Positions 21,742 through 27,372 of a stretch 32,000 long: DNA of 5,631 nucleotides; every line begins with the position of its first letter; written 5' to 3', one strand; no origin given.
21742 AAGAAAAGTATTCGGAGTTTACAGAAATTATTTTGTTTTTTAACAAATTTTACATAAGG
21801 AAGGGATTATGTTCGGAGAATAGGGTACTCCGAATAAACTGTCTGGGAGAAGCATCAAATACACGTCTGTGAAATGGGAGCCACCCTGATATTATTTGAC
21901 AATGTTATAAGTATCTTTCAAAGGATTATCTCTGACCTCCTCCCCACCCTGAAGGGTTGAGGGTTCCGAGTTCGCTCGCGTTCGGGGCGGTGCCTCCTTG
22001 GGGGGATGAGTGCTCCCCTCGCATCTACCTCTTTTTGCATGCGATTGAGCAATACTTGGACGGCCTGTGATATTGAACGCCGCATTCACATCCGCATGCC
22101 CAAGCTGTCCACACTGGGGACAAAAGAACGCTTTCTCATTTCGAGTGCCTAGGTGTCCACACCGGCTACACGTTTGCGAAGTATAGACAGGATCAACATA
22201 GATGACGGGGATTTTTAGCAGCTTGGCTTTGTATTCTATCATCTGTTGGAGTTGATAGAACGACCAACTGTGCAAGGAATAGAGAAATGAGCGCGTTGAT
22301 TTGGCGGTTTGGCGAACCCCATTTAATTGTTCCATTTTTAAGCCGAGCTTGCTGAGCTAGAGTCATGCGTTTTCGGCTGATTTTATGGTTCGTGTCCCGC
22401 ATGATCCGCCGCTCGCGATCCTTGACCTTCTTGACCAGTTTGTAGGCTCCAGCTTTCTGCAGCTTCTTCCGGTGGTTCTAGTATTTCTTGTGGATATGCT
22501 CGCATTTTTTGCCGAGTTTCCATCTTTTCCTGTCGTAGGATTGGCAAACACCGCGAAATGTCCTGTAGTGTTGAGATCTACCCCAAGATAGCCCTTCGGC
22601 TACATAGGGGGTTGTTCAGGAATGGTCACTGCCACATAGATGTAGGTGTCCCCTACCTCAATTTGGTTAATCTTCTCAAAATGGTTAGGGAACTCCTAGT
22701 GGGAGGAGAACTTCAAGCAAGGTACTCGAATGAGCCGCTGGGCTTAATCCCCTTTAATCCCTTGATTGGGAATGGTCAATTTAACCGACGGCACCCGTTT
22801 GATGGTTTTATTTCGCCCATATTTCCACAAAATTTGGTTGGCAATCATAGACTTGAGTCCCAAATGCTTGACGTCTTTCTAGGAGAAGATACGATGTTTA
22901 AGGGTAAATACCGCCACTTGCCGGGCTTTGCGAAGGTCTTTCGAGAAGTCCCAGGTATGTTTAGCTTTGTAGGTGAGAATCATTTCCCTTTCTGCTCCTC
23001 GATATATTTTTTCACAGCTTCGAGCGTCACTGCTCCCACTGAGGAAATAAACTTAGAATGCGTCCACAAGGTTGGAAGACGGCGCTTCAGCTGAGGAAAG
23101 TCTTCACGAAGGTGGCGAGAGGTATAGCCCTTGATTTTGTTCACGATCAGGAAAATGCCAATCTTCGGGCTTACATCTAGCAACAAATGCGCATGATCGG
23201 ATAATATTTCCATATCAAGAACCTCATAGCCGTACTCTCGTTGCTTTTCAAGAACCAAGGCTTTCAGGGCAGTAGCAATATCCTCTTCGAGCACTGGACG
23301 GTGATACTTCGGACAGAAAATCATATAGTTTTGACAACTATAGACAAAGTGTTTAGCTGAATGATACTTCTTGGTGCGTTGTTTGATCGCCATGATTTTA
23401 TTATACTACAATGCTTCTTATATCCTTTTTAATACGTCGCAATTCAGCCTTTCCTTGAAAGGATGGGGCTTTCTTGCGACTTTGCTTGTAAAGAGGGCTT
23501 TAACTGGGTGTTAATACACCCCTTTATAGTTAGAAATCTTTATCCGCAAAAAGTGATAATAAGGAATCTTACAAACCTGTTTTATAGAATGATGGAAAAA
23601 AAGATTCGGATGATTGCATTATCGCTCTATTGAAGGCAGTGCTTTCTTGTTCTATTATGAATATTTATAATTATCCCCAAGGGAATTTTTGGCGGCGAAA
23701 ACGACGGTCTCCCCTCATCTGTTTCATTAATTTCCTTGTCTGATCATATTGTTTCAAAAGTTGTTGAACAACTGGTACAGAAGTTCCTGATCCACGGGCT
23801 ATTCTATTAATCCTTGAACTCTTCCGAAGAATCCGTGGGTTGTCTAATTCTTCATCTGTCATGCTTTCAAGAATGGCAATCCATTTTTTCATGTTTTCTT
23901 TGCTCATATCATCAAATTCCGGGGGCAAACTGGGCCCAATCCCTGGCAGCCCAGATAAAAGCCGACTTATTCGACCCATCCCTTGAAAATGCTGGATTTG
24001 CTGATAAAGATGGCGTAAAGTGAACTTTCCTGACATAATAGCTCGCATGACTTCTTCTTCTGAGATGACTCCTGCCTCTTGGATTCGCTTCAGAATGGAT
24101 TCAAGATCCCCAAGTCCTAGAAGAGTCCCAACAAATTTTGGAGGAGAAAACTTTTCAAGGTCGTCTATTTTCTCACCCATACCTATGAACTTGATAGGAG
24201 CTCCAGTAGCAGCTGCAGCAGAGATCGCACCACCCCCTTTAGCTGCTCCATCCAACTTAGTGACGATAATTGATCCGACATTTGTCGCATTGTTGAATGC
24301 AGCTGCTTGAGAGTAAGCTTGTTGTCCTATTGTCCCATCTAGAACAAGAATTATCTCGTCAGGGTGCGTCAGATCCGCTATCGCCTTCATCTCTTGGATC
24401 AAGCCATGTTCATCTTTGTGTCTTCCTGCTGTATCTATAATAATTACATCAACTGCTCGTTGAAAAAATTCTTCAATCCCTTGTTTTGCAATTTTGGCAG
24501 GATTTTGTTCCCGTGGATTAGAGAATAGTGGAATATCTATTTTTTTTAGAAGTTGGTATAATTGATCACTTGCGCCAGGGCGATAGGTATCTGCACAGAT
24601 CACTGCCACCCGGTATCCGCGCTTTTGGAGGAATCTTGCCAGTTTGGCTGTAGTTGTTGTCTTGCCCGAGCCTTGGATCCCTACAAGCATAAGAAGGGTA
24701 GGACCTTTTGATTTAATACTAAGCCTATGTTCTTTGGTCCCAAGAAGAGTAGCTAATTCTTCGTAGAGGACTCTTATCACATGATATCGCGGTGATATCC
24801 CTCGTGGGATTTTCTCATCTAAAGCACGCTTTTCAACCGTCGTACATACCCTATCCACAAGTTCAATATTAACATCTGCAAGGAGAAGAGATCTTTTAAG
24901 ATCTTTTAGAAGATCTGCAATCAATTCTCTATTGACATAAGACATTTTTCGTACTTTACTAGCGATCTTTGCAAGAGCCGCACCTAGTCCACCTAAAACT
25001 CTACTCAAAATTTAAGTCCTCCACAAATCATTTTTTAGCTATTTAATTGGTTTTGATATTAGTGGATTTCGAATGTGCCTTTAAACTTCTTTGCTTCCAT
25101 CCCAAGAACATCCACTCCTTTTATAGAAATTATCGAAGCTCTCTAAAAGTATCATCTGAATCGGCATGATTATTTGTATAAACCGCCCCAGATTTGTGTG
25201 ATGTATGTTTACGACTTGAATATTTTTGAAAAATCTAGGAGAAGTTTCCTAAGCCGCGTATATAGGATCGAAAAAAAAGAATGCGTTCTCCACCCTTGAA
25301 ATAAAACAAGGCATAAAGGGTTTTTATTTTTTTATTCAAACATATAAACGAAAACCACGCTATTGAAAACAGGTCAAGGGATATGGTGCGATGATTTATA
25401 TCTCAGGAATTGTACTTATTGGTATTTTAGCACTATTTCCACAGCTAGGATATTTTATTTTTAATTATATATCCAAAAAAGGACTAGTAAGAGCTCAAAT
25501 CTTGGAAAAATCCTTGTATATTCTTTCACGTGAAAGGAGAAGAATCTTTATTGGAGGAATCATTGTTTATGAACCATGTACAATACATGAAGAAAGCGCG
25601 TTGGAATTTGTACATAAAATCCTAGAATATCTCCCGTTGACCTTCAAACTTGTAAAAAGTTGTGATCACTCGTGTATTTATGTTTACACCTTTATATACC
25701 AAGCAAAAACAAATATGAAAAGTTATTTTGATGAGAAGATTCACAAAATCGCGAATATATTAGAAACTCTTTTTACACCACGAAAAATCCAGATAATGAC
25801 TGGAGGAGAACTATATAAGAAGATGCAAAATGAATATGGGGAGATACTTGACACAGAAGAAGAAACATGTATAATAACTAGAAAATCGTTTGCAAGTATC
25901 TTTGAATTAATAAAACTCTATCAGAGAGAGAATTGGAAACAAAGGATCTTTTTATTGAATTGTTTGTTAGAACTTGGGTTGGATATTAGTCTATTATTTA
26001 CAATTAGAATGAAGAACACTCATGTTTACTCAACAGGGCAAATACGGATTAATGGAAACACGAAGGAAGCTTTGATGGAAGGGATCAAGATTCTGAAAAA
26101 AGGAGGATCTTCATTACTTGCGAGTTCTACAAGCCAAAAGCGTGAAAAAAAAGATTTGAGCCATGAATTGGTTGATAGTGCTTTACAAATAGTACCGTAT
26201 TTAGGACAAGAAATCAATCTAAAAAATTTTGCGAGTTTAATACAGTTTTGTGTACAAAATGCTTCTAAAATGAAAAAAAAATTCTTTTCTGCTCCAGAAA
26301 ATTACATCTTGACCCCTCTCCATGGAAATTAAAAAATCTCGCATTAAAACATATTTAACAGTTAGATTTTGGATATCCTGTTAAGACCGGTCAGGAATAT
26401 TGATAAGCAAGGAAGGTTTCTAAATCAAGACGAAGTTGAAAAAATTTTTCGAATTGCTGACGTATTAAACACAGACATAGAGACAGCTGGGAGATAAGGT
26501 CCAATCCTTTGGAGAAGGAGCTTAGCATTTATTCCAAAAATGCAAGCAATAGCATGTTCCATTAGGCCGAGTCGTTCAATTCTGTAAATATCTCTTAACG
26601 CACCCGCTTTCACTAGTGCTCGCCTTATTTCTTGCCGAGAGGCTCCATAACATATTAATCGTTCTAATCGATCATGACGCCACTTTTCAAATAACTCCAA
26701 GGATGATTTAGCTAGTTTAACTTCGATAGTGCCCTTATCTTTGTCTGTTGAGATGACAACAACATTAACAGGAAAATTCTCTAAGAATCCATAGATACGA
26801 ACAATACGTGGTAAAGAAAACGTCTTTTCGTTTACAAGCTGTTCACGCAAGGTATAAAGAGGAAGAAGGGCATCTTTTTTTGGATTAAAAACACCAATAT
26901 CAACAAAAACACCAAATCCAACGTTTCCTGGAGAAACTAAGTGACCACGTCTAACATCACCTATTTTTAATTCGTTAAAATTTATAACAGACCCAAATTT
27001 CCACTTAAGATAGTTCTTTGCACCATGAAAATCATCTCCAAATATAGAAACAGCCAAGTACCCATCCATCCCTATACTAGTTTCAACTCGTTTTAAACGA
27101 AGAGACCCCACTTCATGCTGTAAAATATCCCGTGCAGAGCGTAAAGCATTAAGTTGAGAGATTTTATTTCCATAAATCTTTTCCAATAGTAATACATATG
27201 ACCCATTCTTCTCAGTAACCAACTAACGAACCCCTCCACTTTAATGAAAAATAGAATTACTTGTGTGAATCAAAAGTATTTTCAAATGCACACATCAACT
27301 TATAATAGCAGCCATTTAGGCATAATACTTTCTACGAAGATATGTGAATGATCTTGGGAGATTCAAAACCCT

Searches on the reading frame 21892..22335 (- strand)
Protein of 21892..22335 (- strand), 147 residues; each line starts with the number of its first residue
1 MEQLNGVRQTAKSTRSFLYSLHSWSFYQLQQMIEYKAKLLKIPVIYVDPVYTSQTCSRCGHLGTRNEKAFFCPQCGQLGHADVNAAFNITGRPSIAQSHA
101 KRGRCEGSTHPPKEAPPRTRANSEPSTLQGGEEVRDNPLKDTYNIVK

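Call 57: search_protein_families(library=pfam, max_evalue=0.001, proteins=[window:21892-22335:-])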
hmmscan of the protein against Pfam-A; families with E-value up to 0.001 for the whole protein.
window:21892-22335:- (147 aa): 1 family
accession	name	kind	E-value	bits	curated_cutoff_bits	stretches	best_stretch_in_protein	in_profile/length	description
PF07282.18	Cas12f1-like_TNB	-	6.8e-25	87.4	26.3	1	26-89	1-60/60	Cas12f1-like, TNB domain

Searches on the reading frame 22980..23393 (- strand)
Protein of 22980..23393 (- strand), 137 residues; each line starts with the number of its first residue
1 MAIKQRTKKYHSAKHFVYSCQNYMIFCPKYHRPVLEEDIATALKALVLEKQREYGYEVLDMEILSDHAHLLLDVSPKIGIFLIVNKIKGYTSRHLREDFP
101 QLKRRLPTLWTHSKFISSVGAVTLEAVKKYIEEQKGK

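Call 57: search_protein_families(library=pfam, max_evalue=0.001, proteins=[window:22980-23393:-])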
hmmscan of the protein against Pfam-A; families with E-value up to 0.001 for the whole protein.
window:22980-23393:- (137 aa): 1 family
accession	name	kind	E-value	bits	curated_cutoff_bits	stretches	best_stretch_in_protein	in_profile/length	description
PF01797.21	Y1_Tnp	-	9e-32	110.2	23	1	17-134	2-121/121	Transposase IS200 like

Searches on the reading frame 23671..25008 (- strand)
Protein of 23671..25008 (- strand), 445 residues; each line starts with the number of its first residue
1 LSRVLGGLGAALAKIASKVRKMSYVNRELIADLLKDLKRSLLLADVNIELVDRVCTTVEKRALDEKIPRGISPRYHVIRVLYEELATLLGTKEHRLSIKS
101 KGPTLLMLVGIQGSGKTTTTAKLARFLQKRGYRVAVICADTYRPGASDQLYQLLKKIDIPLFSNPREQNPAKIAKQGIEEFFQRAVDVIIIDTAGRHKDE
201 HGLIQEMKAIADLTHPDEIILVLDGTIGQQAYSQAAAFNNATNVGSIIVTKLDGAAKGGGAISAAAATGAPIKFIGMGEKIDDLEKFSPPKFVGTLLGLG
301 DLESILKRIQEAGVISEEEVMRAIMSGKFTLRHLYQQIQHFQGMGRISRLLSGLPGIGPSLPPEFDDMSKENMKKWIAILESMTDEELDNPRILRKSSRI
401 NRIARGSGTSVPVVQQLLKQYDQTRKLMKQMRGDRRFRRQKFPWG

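Call 57: search_protein_families(library=pfam, max_evalue=0.001, proteins=[window:23671-25008:-])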
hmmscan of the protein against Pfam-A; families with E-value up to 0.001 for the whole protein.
window:23671-25008:- (445 aa): 13 families
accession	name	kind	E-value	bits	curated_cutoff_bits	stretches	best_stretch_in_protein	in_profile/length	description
PF00448.28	SRP54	-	2.3e-74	249.8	22.7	1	104-297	2-195/196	SRP54-type protein, GTPase domain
PF02978.25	SRP_SPB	-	6.7e-29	100.5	27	1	328-428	1-91/91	Signal peptide binding domain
PF02881.24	SRP54_N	-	2.5e-13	50.4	22.4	1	8-85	1-75/75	SRP54-type protein, helical bundle domain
PF13401.12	AAA_22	-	1e-09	39.2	27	1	102-224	4-121/130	AAA domain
PF01656.29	CbiA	-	4.7e-08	33.5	25.4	1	113-260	9-91/125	CobQ/CobB/MinD/ParA nucleotide binding domain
PF13191.12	AAA_16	-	8.8e-08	33.3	32.6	1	97-225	18-140/167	AAA ATPase domain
PF02492.25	cobW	-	1.9e-06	28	20.7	1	106-257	3-158/180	CobW/HypB/UreG, nucleotide-binding domain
PF24883.2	NPHP3_N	-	8.1e-06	26.6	24.8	1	99-225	17-132/164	Nephrocystin 3, N-terminal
PF03205.20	MobB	-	3.8e-05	24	26.6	1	106-137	2-33/133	Molybdopterin guanine dinucleotide synthesis protein B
PF03308.22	MeaB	-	4e-05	23.2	23.1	1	106-140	36-70/273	Methylmalonyl Co-A mutase-associated GTPase MeaB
PF06414.18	Zeta_toxin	-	4.4e-05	23.5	22.3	1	97-199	10-108/199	Zeta toxin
PF01591.24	6PF2K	-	0.00019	21.3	27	1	99-154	9-60/223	6-phosphofructo-2-kinase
PF13604.12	AAA_30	-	0.00091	19.4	27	0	102-137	17-52/191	AAA domain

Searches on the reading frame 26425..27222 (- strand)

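Call 57: search_protein_families(library=pfam, max_evalue=0.001, proteins=[window:26425-27222:-])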
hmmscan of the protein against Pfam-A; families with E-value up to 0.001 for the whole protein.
window:26425-27222:- (265 aa): 3 families
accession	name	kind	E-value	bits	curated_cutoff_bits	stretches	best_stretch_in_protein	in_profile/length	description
PF24873.1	DUF2110_C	-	4.1e-17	62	23.2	1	187-250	2-65/67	DUF2110 C-terminal domain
PF09883.16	DUF2110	-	1.2e-11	45.2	23.2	1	87-181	3-86/87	DUF2110 central domain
PF24872.1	DUF2110_N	-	9.6e-07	29.3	28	1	10-79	2-69/72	DUF2110 N-terminal domain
